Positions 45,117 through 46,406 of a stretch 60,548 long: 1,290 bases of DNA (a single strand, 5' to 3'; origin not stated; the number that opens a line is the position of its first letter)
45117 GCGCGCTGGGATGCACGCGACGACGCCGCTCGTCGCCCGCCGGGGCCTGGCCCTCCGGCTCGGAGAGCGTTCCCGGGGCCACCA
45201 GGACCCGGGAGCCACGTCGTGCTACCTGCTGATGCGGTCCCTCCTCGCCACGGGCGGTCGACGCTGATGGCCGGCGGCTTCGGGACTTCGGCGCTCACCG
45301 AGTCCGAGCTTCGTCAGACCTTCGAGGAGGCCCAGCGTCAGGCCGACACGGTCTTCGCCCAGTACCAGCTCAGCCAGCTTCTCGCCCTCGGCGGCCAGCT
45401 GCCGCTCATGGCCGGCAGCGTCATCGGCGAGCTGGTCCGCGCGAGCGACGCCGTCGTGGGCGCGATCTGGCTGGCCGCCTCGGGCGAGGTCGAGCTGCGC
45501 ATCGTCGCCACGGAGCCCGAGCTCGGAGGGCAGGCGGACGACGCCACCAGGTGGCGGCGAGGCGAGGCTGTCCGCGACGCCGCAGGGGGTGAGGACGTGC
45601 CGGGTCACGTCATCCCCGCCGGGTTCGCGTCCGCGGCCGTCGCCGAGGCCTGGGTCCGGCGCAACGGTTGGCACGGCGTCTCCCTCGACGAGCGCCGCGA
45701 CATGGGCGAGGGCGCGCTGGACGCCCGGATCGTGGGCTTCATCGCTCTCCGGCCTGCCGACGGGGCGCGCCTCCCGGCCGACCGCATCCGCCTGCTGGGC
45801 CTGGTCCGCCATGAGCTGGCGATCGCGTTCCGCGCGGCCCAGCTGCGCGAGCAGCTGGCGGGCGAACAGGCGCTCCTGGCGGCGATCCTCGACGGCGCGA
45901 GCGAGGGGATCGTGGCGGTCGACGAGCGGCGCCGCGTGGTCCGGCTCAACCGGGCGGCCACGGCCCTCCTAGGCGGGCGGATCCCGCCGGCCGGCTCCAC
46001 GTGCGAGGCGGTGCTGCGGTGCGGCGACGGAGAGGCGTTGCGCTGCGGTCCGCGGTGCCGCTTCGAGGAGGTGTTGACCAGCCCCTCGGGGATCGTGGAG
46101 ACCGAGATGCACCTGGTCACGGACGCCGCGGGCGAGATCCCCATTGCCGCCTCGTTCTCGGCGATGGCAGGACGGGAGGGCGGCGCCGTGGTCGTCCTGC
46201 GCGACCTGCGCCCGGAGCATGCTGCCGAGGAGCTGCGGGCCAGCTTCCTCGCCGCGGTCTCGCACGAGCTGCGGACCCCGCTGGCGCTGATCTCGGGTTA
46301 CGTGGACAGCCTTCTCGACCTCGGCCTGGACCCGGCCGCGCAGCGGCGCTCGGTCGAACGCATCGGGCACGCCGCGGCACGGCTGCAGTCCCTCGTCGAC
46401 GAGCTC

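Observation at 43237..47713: DhaK-less DhaM-DhaL pair divergent from a DhaL-like gene coupled to a GAF-PAS histidine kinase and OmpR-type regulator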

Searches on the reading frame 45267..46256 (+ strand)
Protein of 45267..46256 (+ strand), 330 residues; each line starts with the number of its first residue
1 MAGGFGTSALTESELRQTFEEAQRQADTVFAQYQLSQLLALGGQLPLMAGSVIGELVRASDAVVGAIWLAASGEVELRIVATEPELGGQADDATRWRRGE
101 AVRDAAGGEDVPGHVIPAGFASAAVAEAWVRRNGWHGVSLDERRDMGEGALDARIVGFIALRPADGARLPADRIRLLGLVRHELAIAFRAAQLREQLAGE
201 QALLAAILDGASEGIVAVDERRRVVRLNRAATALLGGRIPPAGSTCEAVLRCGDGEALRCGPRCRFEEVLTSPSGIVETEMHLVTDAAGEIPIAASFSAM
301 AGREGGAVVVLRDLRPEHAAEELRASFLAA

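Call 13: search_solved_structures(query=window:45267-46256:+, max_evalue=10, show_alignments=2)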
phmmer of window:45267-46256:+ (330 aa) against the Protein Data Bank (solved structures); distinct sequences matched with E-value up to 10: 2.
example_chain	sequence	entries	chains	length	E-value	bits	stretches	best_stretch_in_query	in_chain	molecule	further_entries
2w0n_A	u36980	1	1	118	0.45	13.3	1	206-239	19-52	SENSOR PROTEIN DCUS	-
9wex_A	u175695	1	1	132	0.73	12.6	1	195-247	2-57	Sensor histidine kinase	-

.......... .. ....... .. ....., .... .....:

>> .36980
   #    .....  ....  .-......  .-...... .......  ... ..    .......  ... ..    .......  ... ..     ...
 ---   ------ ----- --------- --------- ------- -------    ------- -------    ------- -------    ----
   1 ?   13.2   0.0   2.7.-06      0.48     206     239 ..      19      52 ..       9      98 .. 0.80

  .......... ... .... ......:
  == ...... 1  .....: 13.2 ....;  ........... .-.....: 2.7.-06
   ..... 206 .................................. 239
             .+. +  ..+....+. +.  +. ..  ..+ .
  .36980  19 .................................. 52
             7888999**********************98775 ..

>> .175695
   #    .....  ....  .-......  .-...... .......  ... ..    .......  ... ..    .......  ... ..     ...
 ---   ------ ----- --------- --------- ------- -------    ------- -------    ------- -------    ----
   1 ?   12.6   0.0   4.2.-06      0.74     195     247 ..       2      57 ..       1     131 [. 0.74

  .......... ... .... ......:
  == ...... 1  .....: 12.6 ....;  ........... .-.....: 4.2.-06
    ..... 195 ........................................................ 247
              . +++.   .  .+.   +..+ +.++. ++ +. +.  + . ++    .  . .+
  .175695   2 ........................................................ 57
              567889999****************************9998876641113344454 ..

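Call 16: search_solved_structures(query=A1, max_evalue=1)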
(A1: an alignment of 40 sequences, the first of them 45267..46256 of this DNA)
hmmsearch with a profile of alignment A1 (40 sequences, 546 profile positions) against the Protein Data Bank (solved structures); distinct sequences matched with E-value up to 1: 120 (the best 60 are shown).
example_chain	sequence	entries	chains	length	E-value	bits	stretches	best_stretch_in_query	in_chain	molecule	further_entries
4jas_A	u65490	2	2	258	7.2e-55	189.7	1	306-527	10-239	Histidine kinase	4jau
2c2a_A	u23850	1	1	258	1.9e-54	188.3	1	306-527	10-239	SENSOR HISTIDINE KINASE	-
3dge_A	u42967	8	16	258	1.9e-54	188.3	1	306-527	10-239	Sensor protein | Histidine kinase | Sensor histidine kinase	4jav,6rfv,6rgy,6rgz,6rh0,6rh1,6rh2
5uht_A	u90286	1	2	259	1.9e-54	188.3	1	306-527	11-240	Sensor histidine kinase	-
6azr_A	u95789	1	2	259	1.2e-53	185.7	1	306-527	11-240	Sensor histidine kinase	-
6rh7_A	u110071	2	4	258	9.4e-53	182.7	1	306-527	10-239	Sensor histidine kinase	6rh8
6paj_A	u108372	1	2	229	1.8e-49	171.9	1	312-528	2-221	Sensor protein SrrB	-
4i5s_A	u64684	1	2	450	1.3e-47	165.8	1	178-537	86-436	Putative histidine kinase CovS; VicK-like protein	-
4u7n_A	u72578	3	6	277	2.3e-44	155.1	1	303-536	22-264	Histidine protein kinase sensor protein | Histidine kinase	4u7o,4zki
5c93_A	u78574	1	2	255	5.7e-44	153.7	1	304-536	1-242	Histidine kinase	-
6lgq_C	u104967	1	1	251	6.9e-43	150.2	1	311-537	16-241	Histidine kinase KdpD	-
8u4x_A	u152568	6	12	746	1.3e-41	146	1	309-535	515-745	histidine kinase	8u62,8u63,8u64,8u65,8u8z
7z8n_A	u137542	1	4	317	4e-41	144.4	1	309-533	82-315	Histidine kinase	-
4q20_A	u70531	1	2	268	1.9e-37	132.2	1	310-537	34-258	Sensor protein DivL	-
3a0r_A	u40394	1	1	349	6.6e-35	123.8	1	318-537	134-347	Sensor protein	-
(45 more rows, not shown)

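Call 20: predict_structure(alignment_id=A1)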
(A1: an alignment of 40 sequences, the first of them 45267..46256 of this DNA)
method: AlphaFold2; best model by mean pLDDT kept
length: 330 residues; sequences in the alignment: 40
mean_pLDDT: 87.0   pTM: 0.65
mean pLDDT of the five models: 87.0, 84.3, 84.1, 81.6, 80.6
residues with pLDDT >= 90: 198; 70-90: 96; 50-70: 32; < 50: 4
segments of 3 or more residues with pLDDT < 50: 1-3
pLDDT, mean of each block of 10 residues (from residue 1): 55 88 74 65 82 95 96 95 78 79 82 91 96 95 83 93 94 92 93 87 74 92 94 92 93 80 91 88 89 95 90 93 88
secondary structure, 60 per line:
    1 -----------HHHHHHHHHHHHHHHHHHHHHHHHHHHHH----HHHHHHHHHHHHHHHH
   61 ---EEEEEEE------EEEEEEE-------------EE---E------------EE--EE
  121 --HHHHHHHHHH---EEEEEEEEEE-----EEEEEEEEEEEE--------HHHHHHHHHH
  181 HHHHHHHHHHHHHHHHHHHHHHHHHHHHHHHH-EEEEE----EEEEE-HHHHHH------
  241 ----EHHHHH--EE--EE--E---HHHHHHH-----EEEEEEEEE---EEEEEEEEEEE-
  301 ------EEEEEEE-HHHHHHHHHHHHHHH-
elements in order: H12-40 H45-60 E64-70 E77-83 H123-132 E136-145 E151-162 H171-212 E214-218 E223-227 H229-234 H246-250 H265-271 E277-285 E289-299 E307-313 H315-329

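Call 23: fold_search(model_id=the predicted structure, library=pdb)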
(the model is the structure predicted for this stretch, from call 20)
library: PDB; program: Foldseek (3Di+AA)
matches with E <= 10: 1545; with E <= 0.001: 260
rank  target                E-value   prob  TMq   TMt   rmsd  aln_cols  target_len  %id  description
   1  9bgv_A                4.3e-08  1.00  0.26  0.12  14.8       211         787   16  DosP R97A straight form (released 2024-11-20)
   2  9cdr_A                5.2e-08  1.00  0.28  0.13  17.8       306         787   15  DosP Apo straight form (released 2024-11-20)
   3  9cmf_A                1.2e-07  1.00  0.28  0.13  17.6       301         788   18  Substrate bound DosP (released 2024-11-20)
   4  9ce0_B                2.5e-07  1.00  0.28  0.13  17.6       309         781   14  DosP Apo Bent form (released 2024-11-20)
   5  6pps_D                6.5e-07  1.00  0.26  0.32  18.8       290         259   13  A blue light illuminated LOV-PAS construct from the LOV-HK sensory protein from Brucella abortus (construct 15-273) (released 2020-07-15)
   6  6pps_B                6.5e-07  1.00  0.25  0.31  18.4       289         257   13  A blue light illuminated LOV-PAS construct from the LOV-HK sensory protein from Brucella abortus (construct 15-273) (released 2020-07-15)
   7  5sy5_C                7.7e-07  1.00  0.25  0.30  15.5       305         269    9  Crystal Structure of the Heterodimeric NPAS1-ARNT Complex (released 2016-11-09)
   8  9bkv_B                8.7e-07  1.00  0.28  0.13  16.6       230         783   19  DosP R97A bent form (released 2024-11-20)
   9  4gw9_D                1.2e-06  1.00  0.23  0.14  14.1       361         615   11  Structure of a bacteriophytochrome and light-stimulated protomer swapping with a gene repressor (released 2012-09-26)
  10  6ph4_B                1.7e-06  1.00  0.28  0.21  18.4       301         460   13  Full length LOV-PAS-HK construct from the LOV-HK sensory protein from Brucella abortus (light-adapted, construct 15-48 (released 2020-12-30)
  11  4lry_C                2.2e-06  1.00  0.25  0.27  16.8       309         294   12  Crystal Structure of the E.coli DhaR(N)-DhaK(T79L) complex (released 2014-01-29)
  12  6pps_A                3.0e-06  1.00  0.23  0.29  18.7       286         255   13  A blue light illuminated LOV-PAS construct from the LOV-HK sensory protein from Brucella abortus (construct 15-273) (released 2020-07-15)
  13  5sy5_A                3.5e-06  1.00  0.25  0.29  15.2       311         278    9  Crystal Structure of the Heterodimeric NPAS1-ARNT Complex (released 2016-11-09)
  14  5sy5_E                4.0e-06  1.00  0.25  0.29  15.2       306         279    9  Crystal Structure of the Heterodimeric NPAS1-ARNT Complex (released 2016-11-09)
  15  4lrx_C                4.2e-06  1.00  0.22  0.24  14.3       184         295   15  Crystal Structure of the E.coli DhaR(N)-DhaK complex (released 2014-01-29)
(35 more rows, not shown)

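Call 26: find_related_loci(query=A2, collection=genome_contigs, flank=10000)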
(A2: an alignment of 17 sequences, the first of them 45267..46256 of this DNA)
Query A2 (330 aa) in genome_contigs; peptide patterns used: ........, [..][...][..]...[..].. (x = any residue, [..] = any of these).
599 stretches matched a pattern (row limit reached: there are more); 94 encode a relative of the query (tblastn E <= 1e-3); the best 80 are kept; 80 distinct loci.
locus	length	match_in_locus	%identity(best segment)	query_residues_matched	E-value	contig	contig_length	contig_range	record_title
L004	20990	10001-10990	68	1-330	7e-138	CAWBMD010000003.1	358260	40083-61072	MAG: uncultured Chloroflexia bacterium isolate MFD02134.bin.3.124 genome assembly, contig: contig_34394, whole genome sh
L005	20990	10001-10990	69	1-330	9e-134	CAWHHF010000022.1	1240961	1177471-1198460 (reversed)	MAG: uncultured Chloroflexia bacterium isolate MFD01872.bin.3.159 genome assembly, contig: contig_91047, whole genome sh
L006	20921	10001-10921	65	9-330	1e-118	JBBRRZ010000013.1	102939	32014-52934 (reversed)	MAG: Candidatus Limnocylindrales bacterium isolate La2_maxbin2.415 La2_maxbin2.415_K_4179182L102939_cov_76.5995, whole g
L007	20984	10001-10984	62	7-330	8e-118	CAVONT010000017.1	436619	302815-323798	MAG: uncultured Chloroflexia bacterium isolate MFD09848.bin.2.44 genome assembly, contig: contig_3814, whole genome shot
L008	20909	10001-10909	65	6-330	5e-117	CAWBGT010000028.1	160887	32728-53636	MAG: uncultured Chloroflexia bacterium isolate MFD04716.bin.3.834 genome assembly, contig: contig_76047, whole genome sh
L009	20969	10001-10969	59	9-330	3e-113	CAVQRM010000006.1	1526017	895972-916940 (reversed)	MAG: uncultured Chloroflexia bacterium isolate MFD09779.bin.2.225 genome assembly, contig: contig_9341, whole genome sho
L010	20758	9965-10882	63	10-330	2e-112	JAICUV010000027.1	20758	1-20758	MAG: Chloroflexota bacterium isolate GZL_ISSM_2_bin.109 k141_1789055_length_20758_cov_14.8823, whole genome shotgun sequ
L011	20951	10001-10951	61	8-330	9e-112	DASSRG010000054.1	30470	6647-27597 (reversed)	MAG TPA_asm: Candidatus Limnocylindrales bacterium isolate SMAG_U483 k141_1243881, whole genome shotgun sequence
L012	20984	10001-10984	62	7-330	7e-109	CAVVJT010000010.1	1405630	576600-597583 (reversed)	MAG: uncultured Chloroflexia bacterium isolate MFD04716.bin.3.469 genome assembly, contig: contig_9938, whole genome sho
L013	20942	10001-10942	62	16-330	2e-100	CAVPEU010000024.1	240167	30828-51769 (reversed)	MAG: uncultured Chloroflexia bacterium isolate MFD10097.bin.1.8 genome assembly, contig: contig_5609, whole genome shotg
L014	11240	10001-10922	67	1-330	3e-95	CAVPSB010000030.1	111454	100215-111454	MAG: uncultured Candidatus Rokubacteria bacterium isolate MFD10007.bin.2.196 genome assembly, contig: contig_49941, whol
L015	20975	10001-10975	52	12-330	2e-90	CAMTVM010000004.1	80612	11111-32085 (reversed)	MAG: uncultured Chloroflexi bacterium isolate G04_MAG_00011 genome assembly, contig: G04_MAG_00011_000000000063, whole g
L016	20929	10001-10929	64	8-330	1e-100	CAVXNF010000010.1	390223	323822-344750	MAG: uncultured Chloroflexia bacterium isolate MFD02840.bin.2.71 genome assembly, contig: contig_34994, whole genome sho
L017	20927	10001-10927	61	8-330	3e-112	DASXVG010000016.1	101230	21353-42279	MAG TPA_asm: Candidatus Limnocylindrales bacterium isolate SMAG_U4738 k141_243917, whole genome shotgun sequence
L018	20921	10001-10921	48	17-330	7e-66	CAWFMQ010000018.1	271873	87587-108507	MAG: uncultured Chloroflexia bacterium isolate MFD02134.bin.2.59 genome assembly, contig: contig_72806, whole genome sho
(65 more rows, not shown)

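Call 27: search_solved_structures(query=A2, max_evalue=10, show_alignments=3)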
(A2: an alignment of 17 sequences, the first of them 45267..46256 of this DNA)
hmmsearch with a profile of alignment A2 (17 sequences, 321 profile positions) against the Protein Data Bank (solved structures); distinct sequences matched with E-value up to 10: 12.
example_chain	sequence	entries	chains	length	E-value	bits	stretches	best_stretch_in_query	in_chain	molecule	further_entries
2w0n_A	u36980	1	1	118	0.00086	21.7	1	190-231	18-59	SENSOR PROTEIN DCUS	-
5fq1_A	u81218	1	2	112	0.0011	21.3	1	190-227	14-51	HISTIDINE KINASE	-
8bjp_AAA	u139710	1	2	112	0.0013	21.1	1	190-227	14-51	cytoplasmic PAS domain of CitA from Geobacillus thermodenitrificans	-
4i5s_A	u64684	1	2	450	0.03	16.6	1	179-227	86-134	Putative histidine kinase CovS; VicK-like protein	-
10jx_A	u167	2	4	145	0.043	16.1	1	161-229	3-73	Multi-sensor signal transduction histidine kinase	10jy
4mn5_A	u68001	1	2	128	0.049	15.9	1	183-226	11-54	Sensor protein kinase WalK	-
4lrx_C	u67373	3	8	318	0.059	15.6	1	138-236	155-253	PTS-dependent dihydroxyacetone kinase operon regulatory protein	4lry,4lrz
7duc_A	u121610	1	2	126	0.089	15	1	183-226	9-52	Sensor protein kinase WalK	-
9wex_A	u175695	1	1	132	0.1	14.8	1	182-232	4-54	Sensor histidine kinase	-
1bt4_A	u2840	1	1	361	1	11.6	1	63-166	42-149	Phosphoserine aminotransferase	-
1w3u_A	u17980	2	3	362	1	11.6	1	63-166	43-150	PHOSPHOSERINE AMINOTRANSFERASE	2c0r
4mn6_A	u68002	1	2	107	1.9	10.7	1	196-226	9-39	Sensor protein kinase WalK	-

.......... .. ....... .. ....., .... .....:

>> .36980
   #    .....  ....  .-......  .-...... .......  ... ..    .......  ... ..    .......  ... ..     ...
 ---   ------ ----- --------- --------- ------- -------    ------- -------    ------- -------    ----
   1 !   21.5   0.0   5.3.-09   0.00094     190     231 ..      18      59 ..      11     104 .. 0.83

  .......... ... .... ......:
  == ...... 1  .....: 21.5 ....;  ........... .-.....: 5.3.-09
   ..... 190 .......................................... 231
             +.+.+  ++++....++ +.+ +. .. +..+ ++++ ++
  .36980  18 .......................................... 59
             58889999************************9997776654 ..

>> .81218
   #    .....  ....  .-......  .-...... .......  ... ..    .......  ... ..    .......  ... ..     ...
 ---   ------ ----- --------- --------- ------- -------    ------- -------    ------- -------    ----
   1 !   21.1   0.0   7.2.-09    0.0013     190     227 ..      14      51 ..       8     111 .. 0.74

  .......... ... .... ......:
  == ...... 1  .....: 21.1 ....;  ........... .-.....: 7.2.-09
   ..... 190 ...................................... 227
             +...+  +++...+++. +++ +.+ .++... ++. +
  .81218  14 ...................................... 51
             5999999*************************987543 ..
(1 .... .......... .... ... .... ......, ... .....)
